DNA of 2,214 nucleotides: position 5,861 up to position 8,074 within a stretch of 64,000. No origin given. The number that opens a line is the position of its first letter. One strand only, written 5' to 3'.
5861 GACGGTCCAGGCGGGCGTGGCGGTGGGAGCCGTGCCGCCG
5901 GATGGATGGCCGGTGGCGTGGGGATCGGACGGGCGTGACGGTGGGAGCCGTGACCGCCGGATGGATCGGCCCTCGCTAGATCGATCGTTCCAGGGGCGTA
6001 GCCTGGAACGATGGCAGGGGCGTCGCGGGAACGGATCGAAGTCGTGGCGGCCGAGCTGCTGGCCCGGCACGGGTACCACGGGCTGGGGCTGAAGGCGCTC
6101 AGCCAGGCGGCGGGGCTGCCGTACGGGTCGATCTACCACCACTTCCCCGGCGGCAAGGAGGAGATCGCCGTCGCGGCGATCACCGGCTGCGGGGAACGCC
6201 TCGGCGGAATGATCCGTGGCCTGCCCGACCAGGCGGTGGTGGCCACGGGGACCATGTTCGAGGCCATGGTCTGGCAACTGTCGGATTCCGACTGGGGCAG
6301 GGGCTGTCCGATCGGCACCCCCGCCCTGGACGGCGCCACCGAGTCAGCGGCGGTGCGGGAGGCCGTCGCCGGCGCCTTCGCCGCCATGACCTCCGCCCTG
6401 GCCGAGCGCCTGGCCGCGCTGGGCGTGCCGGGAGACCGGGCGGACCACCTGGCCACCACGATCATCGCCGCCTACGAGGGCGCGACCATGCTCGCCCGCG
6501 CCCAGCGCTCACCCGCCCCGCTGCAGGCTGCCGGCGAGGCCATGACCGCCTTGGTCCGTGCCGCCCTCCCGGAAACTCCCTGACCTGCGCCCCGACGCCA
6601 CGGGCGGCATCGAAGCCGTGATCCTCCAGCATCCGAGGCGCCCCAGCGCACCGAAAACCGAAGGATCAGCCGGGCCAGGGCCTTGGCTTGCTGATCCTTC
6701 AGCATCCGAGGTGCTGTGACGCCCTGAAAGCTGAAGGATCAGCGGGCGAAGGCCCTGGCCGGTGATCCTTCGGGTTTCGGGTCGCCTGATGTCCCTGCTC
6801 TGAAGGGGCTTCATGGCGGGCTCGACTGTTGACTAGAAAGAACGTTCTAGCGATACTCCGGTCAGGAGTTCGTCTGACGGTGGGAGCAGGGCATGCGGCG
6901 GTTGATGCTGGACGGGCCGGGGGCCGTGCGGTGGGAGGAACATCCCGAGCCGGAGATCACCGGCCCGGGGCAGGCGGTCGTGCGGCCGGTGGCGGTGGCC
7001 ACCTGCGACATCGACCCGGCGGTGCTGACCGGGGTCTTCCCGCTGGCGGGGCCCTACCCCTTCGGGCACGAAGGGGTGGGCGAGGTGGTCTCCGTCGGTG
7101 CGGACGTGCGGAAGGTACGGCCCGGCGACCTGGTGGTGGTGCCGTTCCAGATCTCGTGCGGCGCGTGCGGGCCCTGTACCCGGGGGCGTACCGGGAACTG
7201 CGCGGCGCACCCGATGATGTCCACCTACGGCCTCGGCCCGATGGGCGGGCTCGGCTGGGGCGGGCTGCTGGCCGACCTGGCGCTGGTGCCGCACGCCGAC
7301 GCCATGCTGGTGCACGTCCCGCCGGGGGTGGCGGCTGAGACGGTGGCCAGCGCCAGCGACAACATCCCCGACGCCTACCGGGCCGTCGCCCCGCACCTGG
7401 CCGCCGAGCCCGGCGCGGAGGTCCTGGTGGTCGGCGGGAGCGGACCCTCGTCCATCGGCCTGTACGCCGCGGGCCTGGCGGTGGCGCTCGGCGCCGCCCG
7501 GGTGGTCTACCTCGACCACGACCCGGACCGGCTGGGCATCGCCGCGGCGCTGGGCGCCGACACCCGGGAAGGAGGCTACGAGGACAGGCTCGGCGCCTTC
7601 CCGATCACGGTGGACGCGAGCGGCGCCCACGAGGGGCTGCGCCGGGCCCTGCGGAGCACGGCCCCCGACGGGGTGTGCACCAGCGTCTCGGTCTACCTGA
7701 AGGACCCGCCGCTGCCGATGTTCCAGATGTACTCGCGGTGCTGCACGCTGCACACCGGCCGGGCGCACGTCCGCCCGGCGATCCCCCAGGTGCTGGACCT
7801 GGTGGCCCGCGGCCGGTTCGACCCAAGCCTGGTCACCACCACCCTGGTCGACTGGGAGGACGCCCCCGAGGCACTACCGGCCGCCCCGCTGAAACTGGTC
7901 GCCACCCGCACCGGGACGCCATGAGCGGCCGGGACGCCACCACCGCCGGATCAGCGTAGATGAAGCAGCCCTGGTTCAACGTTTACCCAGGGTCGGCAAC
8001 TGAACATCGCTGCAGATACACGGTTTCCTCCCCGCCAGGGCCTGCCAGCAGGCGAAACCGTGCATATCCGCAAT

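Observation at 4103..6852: Shared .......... box upstream of three neighbouring genes flanking a TetR regulator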

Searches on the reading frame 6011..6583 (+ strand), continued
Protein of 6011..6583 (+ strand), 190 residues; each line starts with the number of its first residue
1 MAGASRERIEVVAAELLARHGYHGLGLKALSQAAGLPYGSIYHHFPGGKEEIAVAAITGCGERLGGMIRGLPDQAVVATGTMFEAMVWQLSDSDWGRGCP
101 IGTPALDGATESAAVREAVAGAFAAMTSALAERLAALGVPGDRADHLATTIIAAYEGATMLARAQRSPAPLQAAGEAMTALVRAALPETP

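Call 56: search_solved_structures(query=window:6011-6583:+, max_evalue=0.00001)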
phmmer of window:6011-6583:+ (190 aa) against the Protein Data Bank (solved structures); distinct sequences matched with E-value up to 0.00001: 7.
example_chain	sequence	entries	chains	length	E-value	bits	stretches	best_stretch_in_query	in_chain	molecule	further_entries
1sgm_A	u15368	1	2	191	2.5e-21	79.7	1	3-183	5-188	Putative HTH-type transcriptional regulator yxaF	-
3qbm_A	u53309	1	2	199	6.7e-12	49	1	5-175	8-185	TetR transcriptional regulator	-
3rd3_A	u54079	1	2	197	1.3e-08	38.3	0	13-54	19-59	Probable transcriptional regulator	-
4l62_A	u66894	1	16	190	1.4e-08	38.2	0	13-54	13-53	Transcriptional regulator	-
3on4_A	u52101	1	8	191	6.6e-08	36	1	5-165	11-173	Transcriptional regulator, TetR family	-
2iai_A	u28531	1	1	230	3.3e-06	30.5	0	8-73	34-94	Putative transcriptional regulator SCO3833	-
3dpj_A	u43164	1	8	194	4.5e-06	30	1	5-168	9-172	Transcription regulator, TetR family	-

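Call 61: search_dna_similar(query=window:6011-6580:+, collection=plasmids, mode=protein, max_rows=25, max_evalue=1e-8)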
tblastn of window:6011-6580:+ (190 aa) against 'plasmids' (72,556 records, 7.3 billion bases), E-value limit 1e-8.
Records with a match: 165; places in all: 172; records where one place covers at least 80% of the query: 164.
Best place of each record, by identity: <60% 165.
By first word of the organism name: Ralstonia 107; Streptomyces 20; Bacillus 9; Rhodococcus 4; Embleya 2; Cupriavidus 2; Allorhizobium 2; Rhizobium 2; Mycobacterium 1; Deinococcus 1; and 15 more.
By predicted mobility (MOB-suite, as given by PLSDB): mobilizable 105; non-mobilizable 54; conjugative 6.
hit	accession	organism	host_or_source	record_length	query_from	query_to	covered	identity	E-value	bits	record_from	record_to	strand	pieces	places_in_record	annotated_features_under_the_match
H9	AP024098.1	Ralstonia solanacearum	-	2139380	5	190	98%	39.1%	2e-21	97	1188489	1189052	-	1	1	putative TetR-family transcriptional regulator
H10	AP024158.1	Ralstonia solanacearum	Zingiber officinale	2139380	5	190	98%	39.1%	2e-21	97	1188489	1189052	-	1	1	putative TetR-family transcriptional regulator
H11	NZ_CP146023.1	Streptomyces sp. Q6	Cell cultrue,soil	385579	5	185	95%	39.7%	4e-21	97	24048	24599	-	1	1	TetR/AcrR family transcriptional regulator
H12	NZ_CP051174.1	Ralstonia pseudosolanacearum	Whole organism,tomato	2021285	5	187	96%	38.8%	5e-22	99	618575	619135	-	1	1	none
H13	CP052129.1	Ralstonia solanacearum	tomato,cell culture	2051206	5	187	96%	38.8%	5e-22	99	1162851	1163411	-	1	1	TetR/AcrR family transcriptional regulator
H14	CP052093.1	Ralstonia solanacearum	tomato,cell culture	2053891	5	187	96%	38.8%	5e-22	99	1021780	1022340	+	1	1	none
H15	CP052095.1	Ralstonia solanacearum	tomato,cell culture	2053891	5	187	96%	38.8%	5e-22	99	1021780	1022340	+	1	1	none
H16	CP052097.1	Ralstonia solanacearum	tomato,cell culture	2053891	5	187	96%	38.8%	5e-22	99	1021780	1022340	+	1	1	none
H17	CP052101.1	Ralstonia solanacearum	tomato,cell culture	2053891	5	187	96%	38.8%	5e-22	99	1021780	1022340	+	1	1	none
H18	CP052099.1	Ralstonia solanacearum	tomato,cell culture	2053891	5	187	96%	38.8%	5e-22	99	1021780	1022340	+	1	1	TetR/AcrR family transcriptional regulator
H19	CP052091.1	Ralstonia solanacearum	tomato,cell culture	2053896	5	187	96%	38.8%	5e-22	99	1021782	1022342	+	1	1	TetR/AcrR family transcriptional regulator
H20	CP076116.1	Ralstonia solanacearum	cell culture,wilting pepper (C. annuum) ...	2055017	5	187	96%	38.8%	5e-22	99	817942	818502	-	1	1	TetR/AcrR family transcriptional regulator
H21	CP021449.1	Ralstonia solanacearum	sesame seedling,cell culture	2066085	5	187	96%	38.8%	5e-22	99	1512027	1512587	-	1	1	hypothetical protein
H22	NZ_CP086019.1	Ralstonia sp. RS642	sunflower,cell culture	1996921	5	187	96%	38.8%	3e-21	97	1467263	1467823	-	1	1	none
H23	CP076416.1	Ralstonia solanacearum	tobacco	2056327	5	187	96%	38.8%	3e-21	97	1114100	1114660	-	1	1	TetR/AcrR family transcriptional regulator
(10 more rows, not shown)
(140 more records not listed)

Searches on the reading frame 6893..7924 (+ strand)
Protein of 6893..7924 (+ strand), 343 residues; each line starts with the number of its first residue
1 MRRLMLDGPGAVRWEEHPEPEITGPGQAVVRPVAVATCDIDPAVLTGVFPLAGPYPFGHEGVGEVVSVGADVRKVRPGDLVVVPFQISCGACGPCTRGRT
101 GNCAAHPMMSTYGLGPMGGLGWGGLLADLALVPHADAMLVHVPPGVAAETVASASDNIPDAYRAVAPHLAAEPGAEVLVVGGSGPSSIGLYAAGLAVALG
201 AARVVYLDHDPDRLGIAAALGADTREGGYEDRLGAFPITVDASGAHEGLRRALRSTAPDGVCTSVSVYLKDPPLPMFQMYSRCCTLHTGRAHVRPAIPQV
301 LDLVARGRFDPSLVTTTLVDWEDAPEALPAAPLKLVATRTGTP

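Call 6: search_protein_families(library=pfam, proteins=[window:6893-7924:+], max_evalue=0.001)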
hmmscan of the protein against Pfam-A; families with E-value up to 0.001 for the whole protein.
window:6893-7924:+ (343 aa): 2 families
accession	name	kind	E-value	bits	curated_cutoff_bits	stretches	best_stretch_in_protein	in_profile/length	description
PF08240.17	ADH_N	-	2.4e-18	66.7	23.5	1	24-139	1-101/104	Alcohol dehydrogenase GroES-like domain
PF00107.32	ADH_zinc_N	-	1.3e-09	38.5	31.8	1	188-304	2-127/129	Zinc-binding dehydrogenase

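Call 25: find_homologous_proteins(query=window:6893-7924:+, max_evalue=1e-40)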
Query window:6893-7924:+ (343 aa): 3798 proteins with E <= 1e-40 among 8000 candidates; the best 120 are listed.
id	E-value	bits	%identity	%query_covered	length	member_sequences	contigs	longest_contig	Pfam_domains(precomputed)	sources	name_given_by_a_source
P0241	2.0e-225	766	100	100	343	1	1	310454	PF00107.33,PF08240.18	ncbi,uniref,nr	ncbi:dehydrogenase [Actinomadura craniellae]|uniref:Dehydrogenase n=1 Tax=Actinomadura craniellae Ta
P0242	1.7e-166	572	78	99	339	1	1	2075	PF00107.33,PF08240.18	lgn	-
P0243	6.5e-158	544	75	99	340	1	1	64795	PF00107.33,PF08240.18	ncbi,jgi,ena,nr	ncbi:MAG TPA: alcohol dehydrogenase catalytic domain-containing protein [Acidimicrobiales bacterium]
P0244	2.7e-156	538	75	98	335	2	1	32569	PF00107.33,PF08240.18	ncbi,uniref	ncbi:alcohol dehydrogenase catalytic domain-containing protein [Actinocorallia longicatena]|uniref:A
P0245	1.2e-154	533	74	99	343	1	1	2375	PF00107.33,PF08240.18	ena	-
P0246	3.4e-154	531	73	99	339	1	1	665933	PF08240.18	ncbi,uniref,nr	ncbi:zinc-dependent alcohol dehydrogenase [Nocardia bovistercoris]|uniref:Alcohol dehydrogenase cata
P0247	4.1e-154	531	73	99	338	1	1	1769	PF00107.33,PF08240.18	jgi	jgi:threonine dehydrogenase-like Zn-dependent dehydrogenase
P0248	5.7e-152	524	72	99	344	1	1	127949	PF00107.33,PF08240.18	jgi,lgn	jgi:alcohol dehydrogenase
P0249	4.7e-151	521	71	99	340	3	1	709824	PF00107.33,PF08240.18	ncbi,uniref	ncbi:zinc-binding dehydrogenase [Nocardia sp. NPDC056000]|uniref:zinc-dependent alcohol dehydrogenas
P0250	7.9e-151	520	71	99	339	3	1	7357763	PF00107.33,PF08240.18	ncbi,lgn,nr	ncbi:alcohol dehydrogenase catalytic domain-containing protein [Nocardia asteroides]|nr:alcohol dehy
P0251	9.7e-151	520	70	99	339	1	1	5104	PF00107.33,PF08240.18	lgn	-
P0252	9.9e-151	520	72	99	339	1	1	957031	PF00107.33,PF08240.18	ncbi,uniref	ncbi:zinc-binding dehydrogenase [Nocardia sp. GCM10030253]|uniref:zinc-dependent alcohol dehydrogena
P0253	1.6e-150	519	71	99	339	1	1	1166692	PF00107.33,PF08240.18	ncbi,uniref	ncbi:zinc-binding dehydrogenase [Nocardia sp. NPDC088792]|uniref:zinc-dependent alcohol dehydrogenas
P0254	3.8e-150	518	72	99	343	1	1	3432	PF00107.33,PF08240.18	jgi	jgi:alcohol dehydrogenase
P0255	4.0e-150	518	73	99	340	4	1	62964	PF00107.33,PF08240.18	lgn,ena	-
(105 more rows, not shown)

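Call 27: find_related_loci(query=A3, collection=genome_contigs, flank=4000)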
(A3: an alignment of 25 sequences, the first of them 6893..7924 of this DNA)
Query A3 (343 aa) in genome_contigs; peptide patterns used: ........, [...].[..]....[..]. (x = any residue, [..] = any of these).
599 stretches matched a pattern (row limit reached: there are more); 584 encode a relative of the query (tblastn E <= 1e-3); the best 80 are kept; 80 distinct loci.
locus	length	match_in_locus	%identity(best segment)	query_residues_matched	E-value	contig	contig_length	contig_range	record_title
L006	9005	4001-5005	70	1-335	4e-152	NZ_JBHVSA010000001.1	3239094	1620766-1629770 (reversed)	Nocardia sp. NPDC058058 NPDC058058_T29_D12.ctg-0001, whole genome shotgun sequence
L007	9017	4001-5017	70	1-339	4e-152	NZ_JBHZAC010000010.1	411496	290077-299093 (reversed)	Nocardia sp. NPDC059240 NPDC059240_T44_E8.ctg-0010, whole genome shotgun sequence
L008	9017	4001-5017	71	1-339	5e-152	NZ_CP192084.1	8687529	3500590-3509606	Nocardia sp. CA-135398 chromosome, complete genome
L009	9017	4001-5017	71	1-339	1e-151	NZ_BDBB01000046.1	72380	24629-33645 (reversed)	Nocardia arthritidis NBRC 100137, whole genome shotgun sequence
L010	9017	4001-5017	70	1-339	2e-151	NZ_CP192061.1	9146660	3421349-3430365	Nocardia sp. CA-151230 chromosome, complete genome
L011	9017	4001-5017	70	1-339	2e-151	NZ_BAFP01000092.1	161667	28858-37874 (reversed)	Nocardia abscessus NBRC 100374, whole genome shotgun sequence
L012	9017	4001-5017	69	1-339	1e-150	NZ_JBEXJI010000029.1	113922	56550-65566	Nocardia sp. NPDC004860 NPDC004860_8_E12.ctg-0029, whole genome shotgun sequence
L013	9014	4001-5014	67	1-338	1e-150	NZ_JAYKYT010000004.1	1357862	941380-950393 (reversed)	Nocardia sp. CDC160 Scaffold4, whole genome shotgun sequence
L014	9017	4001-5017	70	1-339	2e-150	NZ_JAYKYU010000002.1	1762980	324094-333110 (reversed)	Nocardia sp. CDC153 Scaffold2, whole genome shotgun sequence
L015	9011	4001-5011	71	1-337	1e-150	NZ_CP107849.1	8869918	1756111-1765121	Nocardia sp. NBC_00511 chromosome, complete genome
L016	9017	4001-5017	70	1-339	3e-150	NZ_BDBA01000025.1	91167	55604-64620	Nocardia amamiensis NBRC 102102, whole genome shotgun sequence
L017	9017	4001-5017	71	1-339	3e-150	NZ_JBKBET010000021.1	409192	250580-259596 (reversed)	Nocardia nepalensis strain ACa13097 21, whole genome shotgun sequence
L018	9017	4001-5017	69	1-339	8e-150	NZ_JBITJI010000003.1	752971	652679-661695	Nocardia sp. NPDC050175 NPDC050175_134_E4.ctg-0003, whole genome shotgun sequence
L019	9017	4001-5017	69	1-339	5e-150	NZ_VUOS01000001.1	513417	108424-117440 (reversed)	Nocardia sp. CY41 Scaffold1_1, whole genome shotgun sequence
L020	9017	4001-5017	71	1-339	1e-149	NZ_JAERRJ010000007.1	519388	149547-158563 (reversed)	Nocardia acididurans strain LPG 2 7, whole genome shotgun sequence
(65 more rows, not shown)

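Call 43: find_encoding_contigs(protein=P0242, flank=3000, max_places=3)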
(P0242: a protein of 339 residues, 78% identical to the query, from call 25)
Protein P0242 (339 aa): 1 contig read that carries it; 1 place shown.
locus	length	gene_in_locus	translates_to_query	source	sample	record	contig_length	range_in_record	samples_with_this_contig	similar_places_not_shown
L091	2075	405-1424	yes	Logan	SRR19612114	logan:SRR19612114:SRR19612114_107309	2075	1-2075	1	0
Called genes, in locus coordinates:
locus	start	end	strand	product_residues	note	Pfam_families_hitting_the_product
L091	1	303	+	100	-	?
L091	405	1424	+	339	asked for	PF08240:ADH_N, PF00107:ADH_zinc_N (weak)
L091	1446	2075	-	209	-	?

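Call 55: search_protein_families(library=ncbifam, proteins=[window:6893-7924:+], max_evalue=0.00001)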
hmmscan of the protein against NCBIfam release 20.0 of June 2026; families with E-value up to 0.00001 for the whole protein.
window:6893-7924:+ (343 aa): 20 families
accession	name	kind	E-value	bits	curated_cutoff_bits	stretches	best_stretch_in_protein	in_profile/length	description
NF041097.1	keto_inos_dh_IolM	equivalog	2.7e-26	92.1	450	1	18-330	46-376/389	scyllo-inosose 3-dehydrogenase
TIGR02819.1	fdhA_non_GSH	equivalog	4.8e-23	81.4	636.95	1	33-225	44-237/397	formaldehyde dehydrogenase, glutathione-independent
TIGR03366.1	HpnZ_proposed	hypoth_equivalog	8.2e-20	71.2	328.1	1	25-263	5-250/315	putative phosphonate catabolism associated alcohol dehydrogenase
NF003808.0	PRK05396.1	equivalog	2.3e-18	66.2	380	1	53-224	57-211/341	L-threonine 3-dehydrogenase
TIGR03451.1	mycoS_dep_FDH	equivalog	5.8e-18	64.8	512.9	1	23-326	24-341/358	S-(hydroxymethyl)mycothiol dehydrogenase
TIGR00692.1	tdh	equivalog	2.3e-17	63.1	458.35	1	53-224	55-209/340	L-threonine 3-dehydrogenase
NF010344.0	PRK13771.1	subfamily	1.4e-16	60.4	349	1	12-205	13-191/334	putative alcohol dehydrogenase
NF007489.0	PRK10083.1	equivalog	2.5e-15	56.3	376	1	1-328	1-320/339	Zn-dependent oxidoreductase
TIGR03989.1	Rxyl_3153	subfamily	3.2e-14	53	440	1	27-223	28-233/370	NDMA-dependent alcohol dehydrogenase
NF006940.0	PRK09422.1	equivalog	8.8e-14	51.2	344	1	25-248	24-233/338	alcohol dehydrogenase AdhP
TIGR03201.1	dearomat_had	equivalog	1.9e-13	50.3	338.65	1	23-223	21-212/349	6-hydroxycyclohex-1-ene-1-carbonyl-CoA dehydrogenase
NF041172.1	AcrlCoa_red_Thmprot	equivalog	3.3e-13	49.3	500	1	13-213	14-199/334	acryloyl-CoA reductase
NF007642.0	PRK10309.1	equivalog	6e-13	48.7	550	1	1-224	1-208/347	galactitol-1-phosphate 5-dehydrogenase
NF007375.0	PRK09880.1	equivalog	2.8e-12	46.1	469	1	47-332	53-331/344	L-idonate 5-dehydrogenase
TIGR02818.1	adh_III_F_hyde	equivalog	2.8e-11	43.1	543.95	1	26-116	27-118/368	S-(hydroxymethyl)glutathione dehydrogenase/class III alcohol dehydrogenase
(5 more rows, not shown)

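Call 62: search_dna_similar(query=window:6893-7921:+, collection=plasmids, mode=protein, max_rows=15, max_evalue=1e-30)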
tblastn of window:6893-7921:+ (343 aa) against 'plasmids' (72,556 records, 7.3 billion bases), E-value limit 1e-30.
Records with a match: 3; places in all: 4; records where one place covers at least 80% of the query: 3.
Best place of each record, by identity: <60% 3.
By first word of the organism name: Streptomyces 2; Nocardiopsis 1.
By predicted mobility (MOB-suite, as given by PLSDB): mobilizable 2; non-mobilizable 1.
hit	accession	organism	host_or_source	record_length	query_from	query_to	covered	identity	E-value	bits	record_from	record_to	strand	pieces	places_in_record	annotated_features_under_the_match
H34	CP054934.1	Nocardiopsis flavescens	Single Cell,marine sediment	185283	1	323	94%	44.6%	2e-47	178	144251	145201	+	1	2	alcohol dehydrogenase catalytic domain-containing protein | tautomerase family protein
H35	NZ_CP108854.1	Streptomyces sp. NBC_00841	-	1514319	32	323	85%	41.4%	2e-33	138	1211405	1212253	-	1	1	record has no annotation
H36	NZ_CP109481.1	Streptomyces sp. NBC_01450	-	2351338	1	323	94%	36.2%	4e-41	160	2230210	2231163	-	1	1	none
